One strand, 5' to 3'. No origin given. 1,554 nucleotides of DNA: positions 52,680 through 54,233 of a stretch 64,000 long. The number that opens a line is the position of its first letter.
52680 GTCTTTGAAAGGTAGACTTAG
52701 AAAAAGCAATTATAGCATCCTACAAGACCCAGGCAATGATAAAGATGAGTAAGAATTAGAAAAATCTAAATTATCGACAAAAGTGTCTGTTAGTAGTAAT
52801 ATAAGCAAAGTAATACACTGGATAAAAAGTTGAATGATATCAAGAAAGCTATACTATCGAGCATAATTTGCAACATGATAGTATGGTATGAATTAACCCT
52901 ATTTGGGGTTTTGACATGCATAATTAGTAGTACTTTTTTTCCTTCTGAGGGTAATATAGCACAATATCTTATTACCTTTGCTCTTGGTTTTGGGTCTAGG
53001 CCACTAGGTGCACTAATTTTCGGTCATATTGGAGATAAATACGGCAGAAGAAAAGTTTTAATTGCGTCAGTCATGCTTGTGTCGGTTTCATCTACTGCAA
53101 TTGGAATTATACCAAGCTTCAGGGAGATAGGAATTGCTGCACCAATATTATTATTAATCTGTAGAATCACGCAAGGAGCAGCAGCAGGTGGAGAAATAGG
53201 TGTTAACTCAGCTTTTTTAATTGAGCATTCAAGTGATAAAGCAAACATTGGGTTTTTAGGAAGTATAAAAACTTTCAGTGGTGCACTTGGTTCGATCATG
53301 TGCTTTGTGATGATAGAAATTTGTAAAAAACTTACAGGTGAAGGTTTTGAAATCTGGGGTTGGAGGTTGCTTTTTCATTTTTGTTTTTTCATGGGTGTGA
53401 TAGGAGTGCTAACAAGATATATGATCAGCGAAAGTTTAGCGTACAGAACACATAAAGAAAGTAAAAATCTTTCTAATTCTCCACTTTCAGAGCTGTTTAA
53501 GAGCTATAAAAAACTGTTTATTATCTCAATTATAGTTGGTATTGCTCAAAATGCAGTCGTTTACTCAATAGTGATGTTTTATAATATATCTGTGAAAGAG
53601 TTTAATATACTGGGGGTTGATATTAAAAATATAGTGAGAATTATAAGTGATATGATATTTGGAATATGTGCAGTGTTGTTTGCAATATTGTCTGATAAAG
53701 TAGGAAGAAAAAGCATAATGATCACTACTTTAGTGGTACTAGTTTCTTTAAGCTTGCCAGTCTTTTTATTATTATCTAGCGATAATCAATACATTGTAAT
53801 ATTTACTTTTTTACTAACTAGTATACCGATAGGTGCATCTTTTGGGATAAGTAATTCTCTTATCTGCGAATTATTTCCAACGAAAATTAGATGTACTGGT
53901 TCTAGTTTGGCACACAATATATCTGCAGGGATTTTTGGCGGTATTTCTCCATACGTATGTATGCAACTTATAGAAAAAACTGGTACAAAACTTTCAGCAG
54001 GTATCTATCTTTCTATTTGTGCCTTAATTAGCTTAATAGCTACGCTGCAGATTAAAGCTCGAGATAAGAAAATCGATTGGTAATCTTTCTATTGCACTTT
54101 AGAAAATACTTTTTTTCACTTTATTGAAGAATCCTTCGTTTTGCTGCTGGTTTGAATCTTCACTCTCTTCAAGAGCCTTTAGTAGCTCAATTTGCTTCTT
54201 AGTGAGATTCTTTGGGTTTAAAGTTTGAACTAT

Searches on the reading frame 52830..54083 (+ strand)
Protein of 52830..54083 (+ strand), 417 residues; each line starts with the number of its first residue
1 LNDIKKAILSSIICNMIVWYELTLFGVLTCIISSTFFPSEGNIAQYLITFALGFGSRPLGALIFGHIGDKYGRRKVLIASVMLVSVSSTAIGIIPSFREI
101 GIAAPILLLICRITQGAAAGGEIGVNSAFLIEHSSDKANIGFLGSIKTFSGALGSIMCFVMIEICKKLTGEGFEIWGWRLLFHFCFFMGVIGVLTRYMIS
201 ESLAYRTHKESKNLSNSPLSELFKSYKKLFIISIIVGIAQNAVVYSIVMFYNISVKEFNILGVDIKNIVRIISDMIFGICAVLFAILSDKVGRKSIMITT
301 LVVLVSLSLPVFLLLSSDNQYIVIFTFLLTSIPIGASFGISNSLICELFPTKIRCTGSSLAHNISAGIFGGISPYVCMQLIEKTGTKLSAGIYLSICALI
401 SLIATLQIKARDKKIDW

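Call 25: search_protein_families(library=ncbifam, proteins=[window:52830-54083:+], max_evalue=0.00001)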
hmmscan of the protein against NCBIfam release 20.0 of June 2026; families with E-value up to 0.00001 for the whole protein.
window:52830-54083:+ (417 aa): 17 families
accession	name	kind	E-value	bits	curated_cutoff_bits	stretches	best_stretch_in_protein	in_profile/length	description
TIGR00883.1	2A0106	subfamily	4.3e-87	292.8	443.45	1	15-402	2-400/400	metabolite/H+ symporter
NF007927.0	PRK10642.1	equivalog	5e-67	226.8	544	1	3-410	22-440/500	glycine betaine/L-proline transporter ProP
NF011656.1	PRK15075.1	subfamily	3.7e-57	194.1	445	1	6-413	7-416/419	tricarballylate/proton symporter TcuC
NF007414.0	PRK09952.1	equivalog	2.5e-56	191.3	538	1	4-412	20-436/438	shikimate transporter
NF007710.0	PRK10406.1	subfamily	2.8e-45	155.2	550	1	7-414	23-429/432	MFS family transporter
TIGR00891.1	2A0112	subfamily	1.6e-24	86.7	552.9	1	34-228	40-217/405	sialate:H+ symport family MFS transporter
NF003024.0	PRK03893.1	subfamily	4.8e-20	71.8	604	1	47-252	61-246/497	sialate:H+ symport family MFS transporter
TIGR00895.1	2A0115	subfamily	1.7e-16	60.1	418.55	2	6-214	17-207/398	aromatic acid/H+ symport family MFS transporter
NF008963.0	PRK12307.1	equivalog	2.8e-12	46.5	637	1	51-411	60-412/426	MFS transporter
TIGR00898.1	2A0119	subfamily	1.8e-11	43.5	550.75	1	210-405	308-493/506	cation transport protein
NF008586.0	PRK11551.1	equivalog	2.3e-09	36.7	410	1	48-408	54-395/406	3-(3-hydroxy-phenyl)propionate transporter MhpT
TIGR00887.1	2A0109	equivalog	1.5e-08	34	610.3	0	20-161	30-171/502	phosphate:H+ symporter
NF033134.0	cmlA_floR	equivalog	1.1e-07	31.7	450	0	59-227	60-214/388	CmlA/FloR family chloramphenicol efflux MFS transporter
TIGR00710.1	efflux_Bcr_CflA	subfamily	1.1e-07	31.6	200.9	1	42-406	41-382/385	Bcr/CflA family efflux MFS transporter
NF008270.1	PRK11043.1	equivalog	5.4e-07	29.1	430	1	32-225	31-203/382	purine nucleoside transporter PunC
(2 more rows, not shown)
